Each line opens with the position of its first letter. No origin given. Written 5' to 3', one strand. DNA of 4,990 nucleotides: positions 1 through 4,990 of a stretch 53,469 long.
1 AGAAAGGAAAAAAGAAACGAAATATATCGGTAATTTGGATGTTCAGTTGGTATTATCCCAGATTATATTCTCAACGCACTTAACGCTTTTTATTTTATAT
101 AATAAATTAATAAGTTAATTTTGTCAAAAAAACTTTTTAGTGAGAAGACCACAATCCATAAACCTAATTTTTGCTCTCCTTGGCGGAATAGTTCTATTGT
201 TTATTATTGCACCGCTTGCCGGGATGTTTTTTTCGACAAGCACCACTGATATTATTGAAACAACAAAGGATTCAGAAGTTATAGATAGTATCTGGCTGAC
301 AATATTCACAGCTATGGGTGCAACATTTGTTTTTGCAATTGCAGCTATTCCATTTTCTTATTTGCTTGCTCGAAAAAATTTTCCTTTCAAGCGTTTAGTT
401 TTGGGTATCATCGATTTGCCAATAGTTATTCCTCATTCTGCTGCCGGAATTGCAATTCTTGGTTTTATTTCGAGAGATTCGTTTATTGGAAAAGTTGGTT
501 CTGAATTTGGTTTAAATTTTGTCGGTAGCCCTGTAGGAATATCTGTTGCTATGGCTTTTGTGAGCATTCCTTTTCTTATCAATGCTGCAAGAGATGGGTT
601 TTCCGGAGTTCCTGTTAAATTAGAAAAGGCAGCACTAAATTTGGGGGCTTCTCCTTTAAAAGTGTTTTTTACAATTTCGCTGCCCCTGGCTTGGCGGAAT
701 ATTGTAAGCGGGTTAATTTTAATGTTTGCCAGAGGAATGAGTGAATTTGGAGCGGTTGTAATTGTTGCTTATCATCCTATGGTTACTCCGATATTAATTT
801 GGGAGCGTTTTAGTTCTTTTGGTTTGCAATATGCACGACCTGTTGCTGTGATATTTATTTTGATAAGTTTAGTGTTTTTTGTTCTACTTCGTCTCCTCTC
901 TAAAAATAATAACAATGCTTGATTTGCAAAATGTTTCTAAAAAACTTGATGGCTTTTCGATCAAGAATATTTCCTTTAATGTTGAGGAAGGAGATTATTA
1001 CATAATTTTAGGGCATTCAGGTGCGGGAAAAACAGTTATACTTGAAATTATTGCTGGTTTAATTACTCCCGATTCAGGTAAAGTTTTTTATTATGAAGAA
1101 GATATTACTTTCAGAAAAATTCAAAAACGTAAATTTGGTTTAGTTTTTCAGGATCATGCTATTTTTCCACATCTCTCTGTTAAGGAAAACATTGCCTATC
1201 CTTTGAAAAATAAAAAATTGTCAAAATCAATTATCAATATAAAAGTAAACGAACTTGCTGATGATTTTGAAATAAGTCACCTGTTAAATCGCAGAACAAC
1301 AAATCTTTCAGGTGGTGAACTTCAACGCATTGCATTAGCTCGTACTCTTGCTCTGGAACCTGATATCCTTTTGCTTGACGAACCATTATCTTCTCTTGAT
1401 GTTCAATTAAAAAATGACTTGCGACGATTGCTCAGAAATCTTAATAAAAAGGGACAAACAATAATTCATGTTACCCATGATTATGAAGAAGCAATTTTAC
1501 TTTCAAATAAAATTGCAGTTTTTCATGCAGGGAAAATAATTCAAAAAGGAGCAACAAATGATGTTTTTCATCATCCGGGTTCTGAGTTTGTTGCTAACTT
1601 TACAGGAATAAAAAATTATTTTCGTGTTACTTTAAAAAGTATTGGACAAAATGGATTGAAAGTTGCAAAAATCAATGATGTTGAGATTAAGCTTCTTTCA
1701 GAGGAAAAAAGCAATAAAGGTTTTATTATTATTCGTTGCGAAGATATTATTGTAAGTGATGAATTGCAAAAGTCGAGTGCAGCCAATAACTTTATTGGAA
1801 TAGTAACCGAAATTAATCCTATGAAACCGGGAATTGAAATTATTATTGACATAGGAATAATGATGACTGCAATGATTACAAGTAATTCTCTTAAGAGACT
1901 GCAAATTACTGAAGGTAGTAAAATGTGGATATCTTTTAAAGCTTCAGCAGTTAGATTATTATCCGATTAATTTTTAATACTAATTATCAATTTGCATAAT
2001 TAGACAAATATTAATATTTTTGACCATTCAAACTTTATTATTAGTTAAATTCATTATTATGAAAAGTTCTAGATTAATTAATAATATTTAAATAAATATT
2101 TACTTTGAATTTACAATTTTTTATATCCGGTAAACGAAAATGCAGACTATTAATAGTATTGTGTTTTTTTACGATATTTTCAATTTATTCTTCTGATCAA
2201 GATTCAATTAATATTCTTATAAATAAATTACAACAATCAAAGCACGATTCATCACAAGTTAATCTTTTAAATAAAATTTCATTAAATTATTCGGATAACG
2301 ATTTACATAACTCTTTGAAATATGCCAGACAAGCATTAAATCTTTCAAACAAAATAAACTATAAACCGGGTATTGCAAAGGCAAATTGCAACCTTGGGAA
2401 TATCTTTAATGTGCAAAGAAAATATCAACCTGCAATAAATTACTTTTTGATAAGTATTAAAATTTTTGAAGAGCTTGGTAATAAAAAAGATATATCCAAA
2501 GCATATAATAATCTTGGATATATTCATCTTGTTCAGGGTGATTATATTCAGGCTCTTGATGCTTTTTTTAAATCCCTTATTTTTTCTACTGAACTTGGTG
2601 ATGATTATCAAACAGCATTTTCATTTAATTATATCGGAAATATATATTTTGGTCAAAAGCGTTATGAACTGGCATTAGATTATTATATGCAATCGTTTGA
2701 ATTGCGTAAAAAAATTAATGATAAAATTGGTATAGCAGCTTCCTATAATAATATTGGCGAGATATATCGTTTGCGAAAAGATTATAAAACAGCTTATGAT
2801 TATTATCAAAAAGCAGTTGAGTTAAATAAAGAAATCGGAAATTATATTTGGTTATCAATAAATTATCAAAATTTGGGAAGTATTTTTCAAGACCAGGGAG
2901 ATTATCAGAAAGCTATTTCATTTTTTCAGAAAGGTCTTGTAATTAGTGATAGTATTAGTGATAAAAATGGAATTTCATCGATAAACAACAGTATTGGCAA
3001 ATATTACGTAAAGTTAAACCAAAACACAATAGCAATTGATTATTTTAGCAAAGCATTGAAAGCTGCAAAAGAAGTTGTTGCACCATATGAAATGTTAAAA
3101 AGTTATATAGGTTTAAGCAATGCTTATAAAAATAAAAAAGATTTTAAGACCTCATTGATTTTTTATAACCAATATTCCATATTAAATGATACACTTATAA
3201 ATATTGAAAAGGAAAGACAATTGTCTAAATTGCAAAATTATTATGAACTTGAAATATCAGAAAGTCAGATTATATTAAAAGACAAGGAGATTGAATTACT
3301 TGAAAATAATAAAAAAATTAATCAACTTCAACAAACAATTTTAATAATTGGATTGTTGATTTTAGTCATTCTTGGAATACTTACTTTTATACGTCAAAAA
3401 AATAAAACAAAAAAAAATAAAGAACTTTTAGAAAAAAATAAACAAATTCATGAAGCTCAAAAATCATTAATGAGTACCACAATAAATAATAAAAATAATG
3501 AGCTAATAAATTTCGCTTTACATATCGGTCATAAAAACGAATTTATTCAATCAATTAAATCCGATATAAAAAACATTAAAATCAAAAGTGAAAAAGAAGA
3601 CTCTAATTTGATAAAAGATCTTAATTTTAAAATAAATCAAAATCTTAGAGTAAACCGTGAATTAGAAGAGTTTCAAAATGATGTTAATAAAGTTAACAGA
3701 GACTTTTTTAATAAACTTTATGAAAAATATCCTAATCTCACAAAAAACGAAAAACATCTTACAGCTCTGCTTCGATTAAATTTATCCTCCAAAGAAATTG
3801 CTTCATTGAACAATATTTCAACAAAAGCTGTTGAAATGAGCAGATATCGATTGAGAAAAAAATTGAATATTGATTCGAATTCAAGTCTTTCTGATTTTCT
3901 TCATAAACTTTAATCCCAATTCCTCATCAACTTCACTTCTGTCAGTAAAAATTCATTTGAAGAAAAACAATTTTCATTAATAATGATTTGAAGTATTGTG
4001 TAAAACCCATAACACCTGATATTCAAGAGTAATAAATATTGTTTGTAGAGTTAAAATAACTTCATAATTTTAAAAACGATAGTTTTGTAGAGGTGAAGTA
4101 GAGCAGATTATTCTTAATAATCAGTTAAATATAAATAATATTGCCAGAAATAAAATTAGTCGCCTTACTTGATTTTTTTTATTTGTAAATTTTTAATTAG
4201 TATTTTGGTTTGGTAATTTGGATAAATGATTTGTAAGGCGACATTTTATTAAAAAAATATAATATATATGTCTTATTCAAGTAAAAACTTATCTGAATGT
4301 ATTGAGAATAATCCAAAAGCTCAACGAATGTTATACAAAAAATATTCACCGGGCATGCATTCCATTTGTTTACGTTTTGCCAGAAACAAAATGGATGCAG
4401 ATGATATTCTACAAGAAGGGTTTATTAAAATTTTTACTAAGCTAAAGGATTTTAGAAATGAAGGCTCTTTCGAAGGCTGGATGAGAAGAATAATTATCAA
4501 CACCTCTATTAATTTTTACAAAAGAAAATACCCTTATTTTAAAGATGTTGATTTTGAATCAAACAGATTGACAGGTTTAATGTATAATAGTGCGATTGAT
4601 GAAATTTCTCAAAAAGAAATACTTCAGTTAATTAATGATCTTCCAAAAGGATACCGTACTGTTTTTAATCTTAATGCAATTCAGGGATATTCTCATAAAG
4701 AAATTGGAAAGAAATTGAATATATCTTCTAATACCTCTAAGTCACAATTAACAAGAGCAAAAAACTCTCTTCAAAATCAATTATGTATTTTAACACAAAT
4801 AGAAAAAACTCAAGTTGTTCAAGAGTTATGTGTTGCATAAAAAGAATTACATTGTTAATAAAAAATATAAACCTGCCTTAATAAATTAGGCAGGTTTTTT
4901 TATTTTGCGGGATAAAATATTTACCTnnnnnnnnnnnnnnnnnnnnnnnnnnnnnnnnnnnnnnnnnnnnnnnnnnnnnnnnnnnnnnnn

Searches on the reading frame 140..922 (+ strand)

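Call 62: search_protein_families(library=pfam, proteins=[window:140-922:+], max_evalue=0.00001)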
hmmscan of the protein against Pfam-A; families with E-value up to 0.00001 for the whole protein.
window:140-922:+ (260 aa): 1 family
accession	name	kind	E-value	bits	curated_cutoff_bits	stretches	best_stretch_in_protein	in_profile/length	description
PF00528.27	BPD_transp_1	-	1.3e-13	51.5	26.4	1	69-255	1-180/184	Binding-protein-dependent transport system inner membrane component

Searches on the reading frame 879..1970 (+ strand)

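Call 62: search_protein_families(library=pfam, proteins=[window:879-1970:+], max_evalue=0.00001)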
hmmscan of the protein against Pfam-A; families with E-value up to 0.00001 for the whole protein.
window:879-1970:+ (363 aa): 3 families
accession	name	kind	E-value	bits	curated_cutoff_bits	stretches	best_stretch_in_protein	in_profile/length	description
PF00005.33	ABC_tran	-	8.8e-34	117.5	25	1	29-170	2-136/137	ABC transporter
PF03459.23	TOBE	-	6.3e-08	33.2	22.3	1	299-360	1-64/64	TOBE domain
PF13304.12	AAA_21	-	4.2e-07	30.8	27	0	66-202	150-300/304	AAA domain, putative AbiEii toxin, Type IV TA system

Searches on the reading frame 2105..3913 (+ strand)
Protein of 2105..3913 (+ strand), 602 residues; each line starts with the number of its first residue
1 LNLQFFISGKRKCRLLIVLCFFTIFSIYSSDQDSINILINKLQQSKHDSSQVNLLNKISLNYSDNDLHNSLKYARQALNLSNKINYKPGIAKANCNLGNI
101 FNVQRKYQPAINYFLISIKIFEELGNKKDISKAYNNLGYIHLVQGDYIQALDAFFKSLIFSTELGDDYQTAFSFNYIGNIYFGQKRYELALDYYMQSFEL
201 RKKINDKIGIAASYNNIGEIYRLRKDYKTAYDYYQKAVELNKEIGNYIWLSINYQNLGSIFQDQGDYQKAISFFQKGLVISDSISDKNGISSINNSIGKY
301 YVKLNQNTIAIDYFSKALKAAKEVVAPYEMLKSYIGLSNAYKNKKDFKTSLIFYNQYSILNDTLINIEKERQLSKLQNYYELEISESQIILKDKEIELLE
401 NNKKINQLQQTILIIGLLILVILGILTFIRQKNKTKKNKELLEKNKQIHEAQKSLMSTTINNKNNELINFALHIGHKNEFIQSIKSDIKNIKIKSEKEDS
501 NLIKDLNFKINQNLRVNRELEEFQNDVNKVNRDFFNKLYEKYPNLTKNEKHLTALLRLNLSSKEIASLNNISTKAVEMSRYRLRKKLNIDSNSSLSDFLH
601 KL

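Call 62: search_protein_families(library=pfam, proteins=[window:2105-3913:+], max_evalue=0.00001)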
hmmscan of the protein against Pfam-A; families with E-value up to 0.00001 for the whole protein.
window:2105-3913:+ (602 aa): 10 families
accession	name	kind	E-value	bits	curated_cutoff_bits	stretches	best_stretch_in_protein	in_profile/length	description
PF13424.12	TPR_12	-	5.7e-42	142.2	30.1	2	210-278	2-72/77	Tetratricopeptide repeat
PF00515.34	TPR_1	-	1.1e-31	107.8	27.8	1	211-242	1-32/34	Tetratricopeptide repeat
PF07719.23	TPR_2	-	2.9e-25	86.7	27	0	211-243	1-33/34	Tetratricopeptide repeat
PF13374.12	TPR_10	-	8.5e-22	76.9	27.5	0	211-243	2-34/42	Tetratricopeptide repeat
PF13181.12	TPR_8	-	4.5e-21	73.6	25.7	0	211-242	1-32/34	Tetratricopeptide repeat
PF13176.12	TPR_7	-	1e-12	47.5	27.9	0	255-278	3-28/36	Tetratricopeptide repeat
PF13432.12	TPR_16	-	2e-10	41.3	32.7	0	128-158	28-57/65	Tetratricopeptide repeat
PF17874.7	TPR_MalT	-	3.5e-10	40.1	45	1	133-276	42-186/336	MalT-like TPR region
PF14938.12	SNAP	-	1.7e-07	31.5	25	0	178-316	42-180/282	Soluble NSF attachment protein, SNAP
PF13428.12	TPR_14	-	2.7e-06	27.9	23.5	0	217-242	7-32/44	Tetratricopeptide repeat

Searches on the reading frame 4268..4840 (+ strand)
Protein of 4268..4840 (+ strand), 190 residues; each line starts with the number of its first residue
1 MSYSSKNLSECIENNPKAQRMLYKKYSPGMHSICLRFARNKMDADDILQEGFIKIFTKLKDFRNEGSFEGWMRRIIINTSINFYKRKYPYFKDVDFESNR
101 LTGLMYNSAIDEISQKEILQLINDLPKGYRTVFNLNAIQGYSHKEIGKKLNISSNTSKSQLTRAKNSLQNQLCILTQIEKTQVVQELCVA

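Call 62: search_protein_families(library=pfam, proteins=[window:4268-4840:+], max_evalue=0.00001)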
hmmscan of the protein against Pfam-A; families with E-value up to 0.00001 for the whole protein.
window:4268-4840:+ (190 aa): 2 families
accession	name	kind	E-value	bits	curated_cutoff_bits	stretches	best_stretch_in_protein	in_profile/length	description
PF04542.20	Sigma70_r2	-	3.7e-16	59.1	24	1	22-87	1-68/71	Sigma-70 region 2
PF08281.18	Sigma70_r4_2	-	3.6e-15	55.8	25.7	1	116-167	2-53/54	Sigma-70, region 4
